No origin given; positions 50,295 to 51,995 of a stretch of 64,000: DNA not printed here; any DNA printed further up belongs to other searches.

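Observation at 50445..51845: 466-aa orphan protein with RelA/SpoT-like synthetase motifs downstream of lysS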

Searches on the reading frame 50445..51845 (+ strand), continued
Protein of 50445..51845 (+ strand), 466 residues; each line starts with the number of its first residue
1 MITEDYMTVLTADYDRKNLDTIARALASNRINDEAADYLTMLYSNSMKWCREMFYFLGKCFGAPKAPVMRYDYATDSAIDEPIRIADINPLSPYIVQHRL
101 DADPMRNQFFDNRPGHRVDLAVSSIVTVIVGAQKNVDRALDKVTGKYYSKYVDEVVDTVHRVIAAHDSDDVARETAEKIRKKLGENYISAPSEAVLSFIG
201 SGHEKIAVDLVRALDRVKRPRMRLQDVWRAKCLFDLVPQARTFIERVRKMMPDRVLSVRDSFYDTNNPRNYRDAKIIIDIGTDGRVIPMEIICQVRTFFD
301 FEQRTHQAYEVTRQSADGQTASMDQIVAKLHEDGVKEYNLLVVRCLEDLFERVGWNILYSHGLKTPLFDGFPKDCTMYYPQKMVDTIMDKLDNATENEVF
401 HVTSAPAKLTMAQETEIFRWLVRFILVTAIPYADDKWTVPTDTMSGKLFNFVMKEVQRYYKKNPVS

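Call 29: find_related_loci(query=A1, collection=genome_contigs, flank=10000)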
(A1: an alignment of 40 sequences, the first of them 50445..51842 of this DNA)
Query A1 (466 aa) in genome_contigs; peptide patterns used: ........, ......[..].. (x = any residue, [..] = any of these).
275 stretches matched a pattern; 257 encode a relative of the query (tblastn E <= 1e-3); the best 80 are kept; 80 distinct loci.
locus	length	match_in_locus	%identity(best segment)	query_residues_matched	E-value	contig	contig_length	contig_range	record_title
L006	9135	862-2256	81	1-464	0e+0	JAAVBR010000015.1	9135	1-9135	MAG: bacterium isolate Mgla_MAG_4-bin_5 c_000000167358, whole genome shotgun sequence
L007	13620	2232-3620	79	1-463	0e+0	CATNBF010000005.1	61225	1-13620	MAG TPA_asm: uncultured bacterium isolate MGG24397_1680015486 genome assembly, contig: SRR10593854_496, whole genome sho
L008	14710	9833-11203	71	6-462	0e+0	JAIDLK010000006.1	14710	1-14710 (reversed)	MAG: Alphaproteobacteria bacterium isolate SC0338_S5_7 SC0338_S5_7_contig_6, whole genome shotgun sequence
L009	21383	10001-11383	69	3-463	0e+0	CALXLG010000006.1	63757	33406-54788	MAG: uncultured Alphaproteobacteria bacterium isolate BRZ_FN__bin24 genome assembly, contig: BRZ_FN__NODE_462_length_637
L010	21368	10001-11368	71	7-462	0e+0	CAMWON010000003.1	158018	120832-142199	MAG TPA_asm: uncultured Alphaproteobacteria bacterium isolate SRR14411251_bin.18_metawrap_v1.3_MAG genome assembly, cont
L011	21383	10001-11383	69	3-463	0e+0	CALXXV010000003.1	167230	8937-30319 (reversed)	MAG: uncultured Alphaproteobacteria bacterium isolate E08__bin46 genome assembly, contig: E08__k127_4478627, whole genom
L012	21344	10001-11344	72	15-462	0e+0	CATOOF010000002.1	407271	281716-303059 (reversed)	MAG TPA_asm: uncultured Alphaproteobacteria bacterium isolate MGG27543_1680015500 genome assembly, contig: SRR6440127_6,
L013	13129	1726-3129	70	3-463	0e+0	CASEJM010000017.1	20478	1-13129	uncultured proteobacterium isolate Batch3_idba_bin.193 genome assembly, contig: Batch3_idba_bin.193.fa_k87_13712170, who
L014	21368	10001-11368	71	7-462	0e+0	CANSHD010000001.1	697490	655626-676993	MAG TPA_asm: uncultured Alphaproteobacteria bacterium isolate SRR15730559_bin.33_metawrap_v1.3_MAG genome assembly, cont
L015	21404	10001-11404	70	3-463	0e+0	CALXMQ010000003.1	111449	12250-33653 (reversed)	MAG: uncultured Alphaproteobacteria bacterium isolate BRZ_KT__bin2 genome assembly, contig: BRZ_KT__NODE_81_length_11144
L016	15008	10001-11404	70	3-463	0e+0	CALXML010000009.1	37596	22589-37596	MAG: uncultured Alphaproteobacteria bacterium isolate BRZ_KL__bin36 genome assembly, contig: BRZ_KL__NODE_1070_length_37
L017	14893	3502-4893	71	3-462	0e+0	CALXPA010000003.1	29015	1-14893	MAG: uncultured Alphaproteobacteria bacterium isolate BRZ_SB__bin57 genome assembly, contig: BRZ_SB__NODE_2320_length_29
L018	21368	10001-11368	71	7-462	0e+0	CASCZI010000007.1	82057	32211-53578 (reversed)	MAG: uncultured Alphaproteobacteria bacterium isolate single-wildmice_C1226.41_1675168162 genome assembly, contig: NODE_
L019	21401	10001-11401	70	3-462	0e+0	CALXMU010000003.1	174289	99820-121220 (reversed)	MAG: uncultured Alphaproteobacteria bacterium isolate BRZ_MD__bin57 genome assembly, contig: BRZ_MD__NODE_94_length_1742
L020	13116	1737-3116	68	3-462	0e+0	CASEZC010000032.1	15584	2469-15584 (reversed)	uncultured proteobacterium isolate Batch6_idba_bin.201 genome assembly, contig: Batch6_idba_bin.201.fa_k87_16626744, who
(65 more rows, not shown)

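Call 31: find_encoding_contigs(protein=P0122, flank=6000, max_places=3)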
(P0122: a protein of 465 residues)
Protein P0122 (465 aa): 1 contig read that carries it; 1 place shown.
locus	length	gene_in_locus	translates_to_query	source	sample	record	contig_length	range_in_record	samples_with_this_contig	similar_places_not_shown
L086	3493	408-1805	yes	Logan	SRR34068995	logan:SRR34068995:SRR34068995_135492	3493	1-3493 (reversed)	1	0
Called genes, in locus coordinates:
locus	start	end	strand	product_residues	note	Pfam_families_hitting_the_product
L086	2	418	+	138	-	?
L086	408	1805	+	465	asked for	-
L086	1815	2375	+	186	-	PF20815:GIY_YIG_2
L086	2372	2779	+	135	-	PF21818:DUF6884, PF03883:H2O2_YaaD (weak)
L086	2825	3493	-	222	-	?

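Call 32: find_encoding_contigs(protein=P0126, flank=6000, max_places=3)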
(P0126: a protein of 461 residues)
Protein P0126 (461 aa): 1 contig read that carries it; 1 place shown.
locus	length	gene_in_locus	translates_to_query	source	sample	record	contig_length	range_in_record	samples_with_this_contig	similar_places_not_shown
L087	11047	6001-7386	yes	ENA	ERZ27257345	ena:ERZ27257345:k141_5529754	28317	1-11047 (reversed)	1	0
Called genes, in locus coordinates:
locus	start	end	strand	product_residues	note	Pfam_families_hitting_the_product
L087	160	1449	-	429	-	PF00512:HisKA (weak), PF02518:HATPase_c, PF13589:HATPase_c_3 (weak)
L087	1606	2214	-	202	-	PF00072:Response_reg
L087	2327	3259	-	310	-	-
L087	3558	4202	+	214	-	PF02129:Peptidase_S15 (weak), PF00561:Abhydrolase_1 (weak), PF12146:Hydrolase_4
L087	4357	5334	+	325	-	PF05496:RuvB_N, PF06068:TIP49 (faint), PF01078:Mg_chelatase (faint), PF00004:AAA, PF07728:AAA_5 (weak), PF17864:AAA_lid_4, PF05491:WHD_RuvB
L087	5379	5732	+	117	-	PF18451:CdiA_C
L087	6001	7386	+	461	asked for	-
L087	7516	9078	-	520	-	PF02463:SMC_N, PF13476:AAA_23, PF13304:AAA_21 (faint)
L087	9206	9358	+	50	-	-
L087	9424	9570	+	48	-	PF13978:DUF4223 (weak)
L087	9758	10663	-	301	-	PF00535:Glycos_transf_2, PF10111:Glyco_tranf_2_2, PF13641:Glyco_tranf_2_3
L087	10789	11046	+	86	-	?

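Call 33: find_encoding_contigs(protein=P0125, flank=6000, max_places=3)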
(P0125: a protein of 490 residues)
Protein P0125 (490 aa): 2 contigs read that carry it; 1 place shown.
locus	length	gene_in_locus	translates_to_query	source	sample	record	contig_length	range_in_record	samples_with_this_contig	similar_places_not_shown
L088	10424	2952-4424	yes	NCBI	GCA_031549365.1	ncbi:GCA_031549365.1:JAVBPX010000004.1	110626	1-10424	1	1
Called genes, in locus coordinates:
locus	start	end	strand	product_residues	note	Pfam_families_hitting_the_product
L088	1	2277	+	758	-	?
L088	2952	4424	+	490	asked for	-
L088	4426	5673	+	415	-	PF01136:Peptidase_U32, PF16325:Peptidase_U32_C (faint)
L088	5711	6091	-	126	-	-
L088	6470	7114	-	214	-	PF01728:FtsJ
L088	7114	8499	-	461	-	PF02881:SRP54_N, PF00448:SRP54, PF01656:CbiA (weak), PF02978:SRP_SPB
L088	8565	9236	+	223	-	-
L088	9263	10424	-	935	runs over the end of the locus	PF00005:ABC_tran (faint), PF02463:SMC_N (faint), PF13191:AAA_16 (faint), PF13304:AAA_21 (faint), PF13481:AAA_25 (faint), PF13555:AAA_29 (faint), PF17760:UvrA_inter, PF17755:UvrA_DNA-bind, +2 more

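Call 34: find_encoding_contigs(protein=P0153, flank=6000, max_places=3)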
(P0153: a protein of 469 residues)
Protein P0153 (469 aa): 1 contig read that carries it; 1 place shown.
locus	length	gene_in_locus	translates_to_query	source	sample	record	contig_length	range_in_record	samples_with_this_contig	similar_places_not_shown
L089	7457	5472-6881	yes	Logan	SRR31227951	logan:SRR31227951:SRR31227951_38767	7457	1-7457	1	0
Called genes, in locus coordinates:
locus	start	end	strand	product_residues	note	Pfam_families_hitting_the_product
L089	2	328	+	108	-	?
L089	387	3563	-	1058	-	PF00873:ACR_tran, PF03176:MMPL, PF02355:SecD_SecF_C (faint)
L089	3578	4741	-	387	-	PF25917:BSH_RND, PF25878:HH_AAEA_pHBA (weak), PF25876:HH_MFP_RND, PF25944:Beta-barrel_RND, PF25954:Beta-barrel_RND_2, PF25967:RND-MFP_C, PF25989:YknX_C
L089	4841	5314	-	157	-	PF04073:tRNA_edit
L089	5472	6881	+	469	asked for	-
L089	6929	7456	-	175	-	?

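Call 35: find_encoding_contigs(protein=P0162, flank=6000, max_places=3)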
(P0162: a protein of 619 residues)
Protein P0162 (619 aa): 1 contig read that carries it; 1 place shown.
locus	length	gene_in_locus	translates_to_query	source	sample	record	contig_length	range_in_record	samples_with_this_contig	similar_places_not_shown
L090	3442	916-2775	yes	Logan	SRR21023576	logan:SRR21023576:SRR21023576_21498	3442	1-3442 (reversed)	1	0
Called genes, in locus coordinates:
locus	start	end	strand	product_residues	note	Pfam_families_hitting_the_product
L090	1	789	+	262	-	?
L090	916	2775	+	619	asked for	-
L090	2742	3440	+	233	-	?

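Call 46: fold_search(model_id=the predicted structure, library=viral)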
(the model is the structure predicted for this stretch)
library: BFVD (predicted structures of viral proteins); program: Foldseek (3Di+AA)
matches with E <= 10: 102; with E <= 0.001: 2
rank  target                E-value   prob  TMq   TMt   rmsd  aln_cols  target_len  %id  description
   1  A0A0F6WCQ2            7.4e-05  1.00  0.21  0.36  20.1       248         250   12  RelA/SpoT family protein [Sinorhizobium phage phiN3]
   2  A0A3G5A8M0            9.4e-04  1.00  0.21  0.14  16.4       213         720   14  Glycosyltransferase [Hyperionvirus sp.]
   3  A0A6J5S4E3            1.3e-03  0.99  0.20  0.21  24.9       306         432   14  RelA/SpoT [uncultured Caudovirales phage]
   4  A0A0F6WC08            1.6e-03  1.00  0.20  0.62   3.8       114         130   21  Uncharacterized protein [Sinorhizobium phage phiM7]
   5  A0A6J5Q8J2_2          3.1e-03  0.99  0.20  0.09  23.1       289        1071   15  RelA/SpoT [uncultured Caudovirales phage]
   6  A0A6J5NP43            4.2e-03  0.80  0.19  0.09  23.7       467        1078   16  Uncharacterized protein [uncultured Caudovirales phage]
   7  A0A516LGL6            4.6e-03  0.82  0.19  0.08  22.7       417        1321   11  (no name in the UniProt tables at hand)
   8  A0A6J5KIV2            6.2e-03  1.00  0.20  0.09   5.3       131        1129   25  DdrB-like domain-containing protein [uncultured Caudovirales phage]
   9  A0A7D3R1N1            1.0e-02  1.00  0.20  0.50   9.1       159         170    9  Nucleotidyltransferase relA/spot protein [Fadolivirus FV1/VV64]
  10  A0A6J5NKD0            1.6e-02  0.75  0.17  0.07  22.5       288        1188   11  Uncharacterized protein [uncultured Caudovirales phage]
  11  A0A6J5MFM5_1          3.5e-02  0.90  0.20  0.10  21.7       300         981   12  ART-PolyVal-like domain-containing protein [uncultured Caudovirales phage]
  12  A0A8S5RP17            4.4e-02  0.94  0.20  0.40  20.5       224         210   13  GTP pyrophosphokinase YjbM [virus sp. ctBS918]
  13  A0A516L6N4            7.5e-02  0.72  0.23  0.11  29.9       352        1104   10  (no name in the UniProt tables at hand)
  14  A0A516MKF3            1.3e-01  1.00  0.19  0.17   4.4       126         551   15  (no name in the UniProt tables at hand)
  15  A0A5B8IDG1            2.8e-01  0.15  0.12  0.15  19.1       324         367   10  Uncharacterized protein [Mimiviridae sp. ChoanoV1]
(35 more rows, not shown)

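Call 51: find_homologous_proteins(query=A4, max_evalue=0.001)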
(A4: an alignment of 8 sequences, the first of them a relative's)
Query A4 (8 sequences) (469 aa, profile of the alignment): 44 proteins with E <= 0.001 among 8000 candidates.
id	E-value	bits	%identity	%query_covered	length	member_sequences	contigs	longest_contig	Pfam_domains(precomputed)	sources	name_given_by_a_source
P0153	6.4e-193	660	100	100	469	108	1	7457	-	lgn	-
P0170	1.4e-179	616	85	100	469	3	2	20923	-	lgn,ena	-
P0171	3.7e-178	612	84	100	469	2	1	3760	-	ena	-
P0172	5.8e-175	601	82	100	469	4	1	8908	-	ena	-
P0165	9.7e-175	600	43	94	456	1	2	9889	-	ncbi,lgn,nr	ncbi:MAG: hypothetical protein MJ210_00185 [Alphaproteobacteria bacterium]|nr:hypothetical protein [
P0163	2.4e-173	596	41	84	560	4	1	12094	-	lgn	-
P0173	1.2e-170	587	79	100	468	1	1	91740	-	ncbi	-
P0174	2.9e-169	582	65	99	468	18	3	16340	-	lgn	-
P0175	1.3e-168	580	63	99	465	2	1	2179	-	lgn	-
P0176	3.9e-168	579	64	99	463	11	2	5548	-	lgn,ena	-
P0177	4.0e-168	579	65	99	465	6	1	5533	-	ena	-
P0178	3.0e-163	562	55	100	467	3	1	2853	-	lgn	-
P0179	1.8e-162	560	54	99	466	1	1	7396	-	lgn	-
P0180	2.9e-162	559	54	100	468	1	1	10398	-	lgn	-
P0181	6.2e-162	558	59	95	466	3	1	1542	-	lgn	-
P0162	1.2e-141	491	23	70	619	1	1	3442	-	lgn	-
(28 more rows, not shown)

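Call 64: find_encoding_contigs(protein=P0168, flank=5000, max_places=2)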
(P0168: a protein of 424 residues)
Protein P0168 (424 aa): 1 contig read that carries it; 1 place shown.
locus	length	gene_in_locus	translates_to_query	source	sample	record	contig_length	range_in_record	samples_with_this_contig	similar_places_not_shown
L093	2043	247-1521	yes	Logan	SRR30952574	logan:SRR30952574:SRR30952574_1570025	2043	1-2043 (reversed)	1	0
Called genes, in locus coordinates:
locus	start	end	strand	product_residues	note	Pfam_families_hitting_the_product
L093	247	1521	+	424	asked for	PF00042:Globin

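Call 68: search_dna_similar(query=window:50445-51842:+, collection=plasmids, mode=protein, max_evalue=0.001, max_rows=10)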
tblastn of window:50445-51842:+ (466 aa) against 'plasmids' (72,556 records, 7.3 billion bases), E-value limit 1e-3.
No match.

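Call 69: search_dna_similar(query=window:50445-51842:+, collection=phages, mode=protein, max_evalue=0.001, max_rows=10)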
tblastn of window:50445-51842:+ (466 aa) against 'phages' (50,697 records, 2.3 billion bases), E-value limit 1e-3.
No match.

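Call 70: find_related_loci(query=A1, collection=viral_contigs, flank=5000)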
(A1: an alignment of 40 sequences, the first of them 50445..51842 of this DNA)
Query A1 (466 aa) in viral_contigs; peptide patterns used: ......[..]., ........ (x = any residue, [..] = any of these).
6 stretches matched a pattern, but none encodes a relative of the query by tblastn (E <= 1e-3).

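Call 73: find_encoding_contigs(protein=P0173, flank=8000, max_places=2)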
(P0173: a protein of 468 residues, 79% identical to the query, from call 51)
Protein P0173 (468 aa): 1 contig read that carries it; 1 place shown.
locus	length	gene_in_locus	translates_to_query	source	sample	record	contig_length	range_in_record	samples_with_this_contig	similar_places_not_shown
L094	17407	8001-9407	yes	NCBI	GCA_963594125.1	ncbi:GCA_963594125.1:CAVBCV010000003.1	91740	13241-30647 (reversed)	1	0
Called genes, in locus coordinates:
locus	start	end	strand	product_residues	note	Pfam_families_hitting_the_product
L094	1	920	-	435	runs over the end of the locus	-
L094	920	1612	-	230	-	-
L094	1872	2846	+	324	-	PF00535:Glycos_transf_2, PF10111:Glyco_tranf_2_2, PF13641:Glyco_tranf_2_3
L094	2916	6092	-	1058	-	PF00873:ACR_tran, PF03176:MMPL, PF02355:SecD_SecF_C (faint)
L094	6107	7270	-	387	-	PF25917:BSH_RND, PF25878:HH_AAEA_pHBA (weak), PF25885:HH_EMRA (faint), PF25876:HH_MFP_RND, PF25944:Beta-barrel_RND, PF25954:Beta-barrel_RND_2, PF25967:RND-MFP_C, PF25989:YknX_C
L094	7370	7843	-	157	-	PF04073:tRNA_edit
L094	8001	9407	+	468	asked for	-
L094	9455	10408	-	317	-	PF11380:Stealth_CR2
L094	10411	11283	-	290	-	PF05704:Caps_synth, PF04488:Gly_transf_sug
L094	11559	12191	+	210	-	-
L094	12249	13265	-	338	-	PF00056:Ldh_1_N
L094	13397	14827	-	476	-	PF00749:tRNA-synt_1c, PF19269:Anticodon_2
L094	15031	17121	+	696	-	PF03979:Sigma70_r1_1, PF00140:Sigma70_r1_2, PF04546:Sigma70_ner, PF04542:Sigma70_r2, PF04539:Sigma70_r3, PF04545:Sigma70_r4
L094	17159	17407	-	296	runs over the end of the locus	-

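Call 74: find_encoding_contigs(protein=P0165, flank=8000, max_places=2)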
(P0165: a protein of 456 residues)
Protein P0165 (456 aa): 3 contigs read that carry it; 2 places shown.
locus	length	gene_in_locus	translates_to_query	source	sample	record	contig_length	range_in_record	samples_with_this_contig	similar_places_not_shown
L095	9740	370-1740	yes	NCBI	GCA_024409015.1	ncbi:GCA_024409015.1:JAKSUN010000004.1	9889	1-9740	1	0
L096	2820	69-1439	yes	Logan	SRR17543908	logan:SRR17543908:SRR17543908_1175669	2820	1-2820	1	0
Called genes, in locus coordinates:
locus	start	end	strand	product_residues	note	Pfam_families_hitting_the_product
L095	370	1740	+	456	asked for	-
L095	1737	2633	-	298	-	PF00551:Formyl_trans_N, PF02911:Formyl_trans_C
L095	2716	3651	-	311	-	PF00890:FAD_binding_2 (weak), PF01266:DAO (faint), PF03486:HI0933_like (faint), PF07992:Pyr_redox_2, PF12831:FAD_oxidored (faint), PF13738:Pyr_redox_3, PF00070:Pyr_redox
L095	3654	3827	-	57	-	-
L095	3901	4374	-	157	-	PF03449:GreA_GreB_N, PF01272:GreA_GreB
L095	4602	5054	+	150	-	PF11220:DUF3015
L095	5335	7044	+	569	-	PF25225:DUF7843, PF13387:Lnb_N, PF25222:DUF7840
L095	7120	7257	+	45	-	-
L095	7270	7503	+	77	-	-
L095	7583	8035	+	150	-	PF09424:YqeY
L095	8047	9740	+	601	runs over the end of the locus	PF01807:Zn_ribbon_DnaG, PF08275:DNAG_N, PF01751:Toprim, PF13155:Toprim_2, PF13662:Toprim_4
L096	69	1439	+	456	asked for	-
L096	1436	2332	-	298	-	PF00551:Formyl_trans_N, PF02911:Formyl_trans_C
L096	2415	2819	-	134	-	?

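Call 75: predict_structure(alignment_id=A5)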
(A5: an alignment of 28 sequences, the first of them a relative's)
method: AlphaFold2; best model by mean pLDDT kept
length: 469 residues; sequences in the alignment: 28
mean_pLDDT: 90.6   pTM: 0.87
mean pLDDT of the five models: 90.6, 89.8, 89.5, 88.9, 87.3
residues with pLDDT >= 90: 338; 70-90: 116; 50-70: 8; < 50: 7
segments of 3 or more residues with pLDDT < 50: 464-469
pLDDT, mean of each block of 10 residues (from residue 1): 82 93 96 96 92 93 92 94 90 92 92 93 94 91 85 83 82 83 93 96 90 85 91 91 88 91 95 91 86 90 95 95 97 94 95 97 94 92 96 92 92 97 96 96 95 74 47
secondary structure, 60 per line:
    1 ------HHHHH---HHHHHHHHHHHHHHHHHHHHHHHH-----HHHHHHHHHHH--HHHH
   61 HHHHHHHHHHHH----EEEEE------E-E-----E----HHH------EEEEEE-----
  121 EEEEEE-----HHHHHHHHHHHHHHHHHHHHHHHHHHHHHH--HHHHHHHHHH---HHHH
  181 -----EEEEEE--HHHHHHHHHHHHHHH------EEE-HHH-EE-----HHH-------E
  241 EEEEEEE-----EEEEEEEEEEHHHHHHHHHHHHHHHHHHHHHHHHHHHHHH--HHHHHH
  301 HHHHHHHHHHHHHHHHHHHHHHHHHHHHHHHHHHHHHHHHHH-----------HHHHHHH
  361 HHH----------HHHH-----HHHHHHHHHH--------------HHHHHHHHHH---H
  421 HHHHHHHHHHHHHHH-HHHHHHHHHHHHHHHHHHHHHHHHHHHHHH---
elements in order: H7-11 H15-38 H44-54 H57-72 E77-81 E110-115 E121-126 H132-161 H164-173 H177-180 E186-191 H194-208 E215-217 E240-247 E253-262 H263-292 H295-342 H354-363 H374-377 H383-392 H407-416 H420-435 H437-466
